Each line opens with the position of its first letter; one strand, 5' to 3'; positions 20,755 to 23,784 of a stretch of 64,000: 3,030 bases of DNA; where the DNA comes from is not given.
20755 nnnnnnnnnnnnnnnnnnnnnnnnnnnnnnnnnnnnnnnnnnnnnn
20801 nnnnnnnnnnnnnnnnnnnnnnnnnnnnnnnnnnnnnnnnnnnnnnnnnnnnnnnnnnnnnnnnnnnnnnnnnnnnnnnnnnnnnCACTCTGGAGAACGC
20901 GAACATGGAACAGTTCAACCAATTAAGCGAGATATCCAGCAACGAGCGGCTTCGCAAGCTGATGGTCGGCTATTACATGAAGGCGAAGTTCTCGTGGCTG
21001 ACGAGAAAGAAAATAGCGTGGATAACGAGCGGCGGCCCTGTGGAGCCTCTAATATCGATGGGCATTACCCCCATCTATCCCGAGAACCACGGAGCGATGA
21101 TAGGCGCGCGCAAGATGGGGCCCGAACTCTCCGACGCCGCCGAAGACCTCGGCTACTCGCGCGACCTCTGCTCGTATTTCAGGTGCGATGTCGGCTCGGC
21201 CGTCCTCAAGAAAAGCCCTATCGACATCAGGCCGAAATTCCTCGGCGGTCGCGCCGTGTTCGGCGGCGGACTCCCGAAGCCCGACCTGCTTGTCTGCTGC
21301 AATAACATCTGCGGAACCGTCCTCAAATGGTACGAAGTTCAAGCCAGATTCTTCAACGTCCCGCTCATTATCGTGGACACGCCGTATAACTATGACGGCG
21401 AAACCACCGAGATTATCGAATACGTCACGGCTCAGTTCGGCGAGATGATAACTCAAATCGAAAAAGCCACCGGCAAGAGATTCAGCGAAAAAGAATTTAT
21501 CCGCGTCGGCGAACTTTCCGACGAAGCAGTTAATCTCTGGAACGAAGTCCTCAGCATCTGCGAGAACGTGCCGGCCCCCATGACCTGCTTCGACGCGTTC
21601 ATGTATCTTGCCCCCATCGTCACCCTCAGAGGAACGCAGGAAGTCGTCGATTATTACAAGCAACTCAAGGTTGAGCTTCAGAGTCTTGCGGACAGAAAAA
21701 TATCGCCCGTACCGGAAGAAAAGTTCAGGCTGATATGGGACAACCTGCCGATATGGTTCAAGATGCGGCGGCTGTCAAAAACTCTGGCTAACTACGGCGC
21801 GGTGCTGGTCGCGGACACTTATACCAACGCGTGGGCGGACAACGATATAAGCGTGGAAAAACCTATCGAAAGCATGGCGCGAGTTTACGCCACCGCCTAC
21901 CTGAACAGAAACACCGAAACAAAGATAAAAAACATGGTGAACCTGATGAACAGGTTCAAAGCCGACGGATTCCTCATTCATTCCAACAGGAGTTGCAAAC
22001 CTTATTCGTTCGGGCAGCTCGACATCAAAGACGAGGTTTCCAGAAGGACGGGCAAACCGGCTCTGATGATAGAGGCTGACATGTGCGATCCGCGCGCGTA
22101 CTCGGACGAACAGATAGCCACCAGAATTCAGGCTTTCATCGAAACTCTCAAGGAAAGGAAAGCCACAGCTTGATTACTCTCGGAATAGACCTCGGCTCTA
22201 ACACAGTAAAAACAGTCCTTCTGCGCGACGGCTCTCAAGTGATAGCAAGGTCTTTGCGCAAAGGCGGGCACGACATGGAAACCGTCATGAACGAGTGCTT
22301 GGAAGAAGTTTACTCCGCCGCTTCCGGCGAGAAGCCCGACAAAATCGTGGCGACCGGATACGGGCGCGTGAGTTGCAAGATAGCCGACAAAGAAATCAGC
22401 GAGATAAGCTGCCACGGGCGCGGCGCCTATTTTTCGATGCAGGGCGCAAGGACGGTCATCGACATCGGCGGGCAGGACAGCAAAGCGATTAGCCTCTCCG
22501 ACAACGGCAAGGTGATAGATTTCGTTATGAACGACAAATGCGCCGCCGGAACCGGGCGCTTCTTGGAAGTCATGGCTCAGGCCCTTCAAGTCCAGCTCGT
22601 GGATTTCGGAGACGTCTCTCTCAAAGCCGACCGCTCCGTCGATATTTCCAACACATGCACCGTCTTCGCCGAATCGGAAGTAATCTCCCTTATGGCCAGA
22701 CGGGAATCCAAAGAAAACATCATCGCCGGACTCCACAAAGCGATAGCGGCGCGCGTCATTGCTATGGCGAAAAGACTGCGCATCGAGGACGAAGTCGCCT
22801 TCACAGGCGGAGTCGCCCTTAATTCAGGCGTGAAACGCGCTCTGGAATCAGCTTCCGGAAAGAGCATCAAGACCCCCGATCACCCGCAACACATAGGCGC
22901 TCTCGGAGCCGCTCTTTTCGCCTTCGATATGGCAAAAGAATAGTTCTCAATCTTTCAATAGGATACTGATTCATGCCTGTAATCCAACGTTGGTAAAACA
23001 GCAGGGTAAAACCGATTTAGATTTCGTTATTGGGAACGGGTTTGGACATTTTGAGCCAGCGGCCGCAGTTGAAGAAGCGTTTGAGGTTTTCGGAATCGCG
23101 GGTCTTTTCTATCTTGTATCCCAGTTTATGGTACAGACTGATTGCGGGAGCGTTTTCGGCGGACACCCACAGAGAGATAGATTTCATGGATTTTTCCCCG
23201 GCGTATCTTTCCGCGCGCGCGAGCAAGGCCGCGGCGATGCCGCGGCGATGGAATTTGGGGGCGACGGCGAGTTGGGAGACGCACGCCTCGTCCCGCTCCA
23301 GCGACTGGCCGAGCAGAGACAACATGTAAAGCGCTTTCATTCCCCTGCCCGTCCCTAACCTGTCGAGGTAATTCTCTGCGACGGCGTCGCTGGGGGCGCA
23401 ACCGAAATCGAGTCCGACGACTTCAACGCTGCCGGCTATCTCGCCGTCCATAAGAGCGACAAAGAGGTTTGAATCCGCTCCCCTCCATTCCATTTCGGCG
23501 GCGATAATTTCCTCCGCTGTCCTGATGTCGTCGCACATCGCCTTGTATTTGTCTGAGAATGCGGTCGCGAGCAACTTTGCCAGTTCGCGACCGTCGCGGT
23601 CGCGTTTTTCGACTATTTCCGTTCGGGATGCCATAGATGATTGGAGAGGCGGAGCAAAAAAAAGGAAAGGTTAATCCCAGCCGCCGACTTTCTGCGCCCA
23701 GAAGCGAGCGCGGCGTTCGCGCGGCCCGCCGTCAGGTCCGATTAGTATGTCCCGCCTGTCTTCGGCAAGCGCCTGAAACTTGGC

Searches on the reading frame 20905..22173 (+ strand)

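Call 6: search_protein_families(library=pfam, proteins=[window:20905-22173:+], max_evalue=0.001)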
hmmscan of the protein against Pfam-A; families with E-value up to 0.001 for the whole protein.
window:20905-22173:+ (422 aa): 1 family
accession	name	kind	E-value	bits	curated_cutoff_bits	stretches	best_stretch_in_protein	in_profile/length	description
PF06050.19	HGD-D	-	1.6e-76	258.5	28.4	1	45-415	5-342/342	2-hydroxyglutaryl-CoA dehydratase, D-component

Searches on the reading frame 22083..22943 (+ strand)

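Call 6: search_protein_families(library=pfam, proteins=[window:22083-22943:+], max_evalue=0.001)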
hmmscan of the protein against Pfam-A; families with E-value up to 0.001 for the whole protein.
window:22083-22943:+ (286 aa): 3 families
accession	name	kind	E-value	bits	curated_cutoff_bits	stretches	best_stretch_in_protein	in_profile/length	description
PF01869.26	BcrAD_BadFG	-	5.4e-64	216.8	31.5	1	33-280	1-271/271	BadF/BadG/BcrA/BcrD ATPase family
PF22521.2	HypF_C_2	-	0.00031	21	27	1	198-256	154-215/241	Carbamoyltransferase, Kae1-like Domain, second subdomain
PF06723.19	MreB_Mbl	-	0.00093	18.6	27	0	33-115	148-227/327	MreB/Mbl protein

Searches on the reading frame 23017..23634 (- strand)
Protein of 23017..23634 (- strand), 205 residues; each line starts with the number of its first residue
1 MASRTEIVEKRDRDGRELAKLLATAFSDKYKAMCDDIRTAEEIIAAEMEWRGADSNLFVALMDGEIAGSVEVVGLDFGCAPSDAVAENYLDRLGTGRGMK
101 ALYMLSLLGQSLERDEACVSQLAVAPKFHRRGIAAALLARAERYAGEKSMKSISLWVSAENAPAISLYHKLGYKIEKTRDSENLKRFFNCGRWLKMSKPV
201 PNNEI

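Call 7: search_protein_families(library=pfam, proteins=[window:23017-23634:-], max_evalue=0.001)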
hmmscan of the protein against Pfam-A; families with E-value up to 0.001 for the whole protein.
window:23017-23634:- (205 aa): 5 families
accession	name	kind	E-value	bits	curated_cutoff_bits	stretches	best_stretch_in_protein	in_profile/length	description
PF00583.31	Acetyltransf_1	-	7e-16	59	20.7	1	49-173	25-116/116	Acetyltransferase (GNAT) family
PF13508.13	Acetyltransf_7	-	6.6e-12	46.1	27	1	106-174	28-83/84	Acetyltransferase (GNAT) domain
PF13673.13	Acetyltransf_10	-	1.2e-11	45.1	23.6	1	112-179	48-113/128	Acetyltransferase (GNAT) domain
PF08445.16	FR47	-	1.7e-08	34.8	22.1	1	106-176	11-80/86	FR47-like protein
PF13527.13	Acetyltransf_9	-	8.2e-05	23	25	0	117-174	73-125/127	Acetyltransferase (GNAT) domain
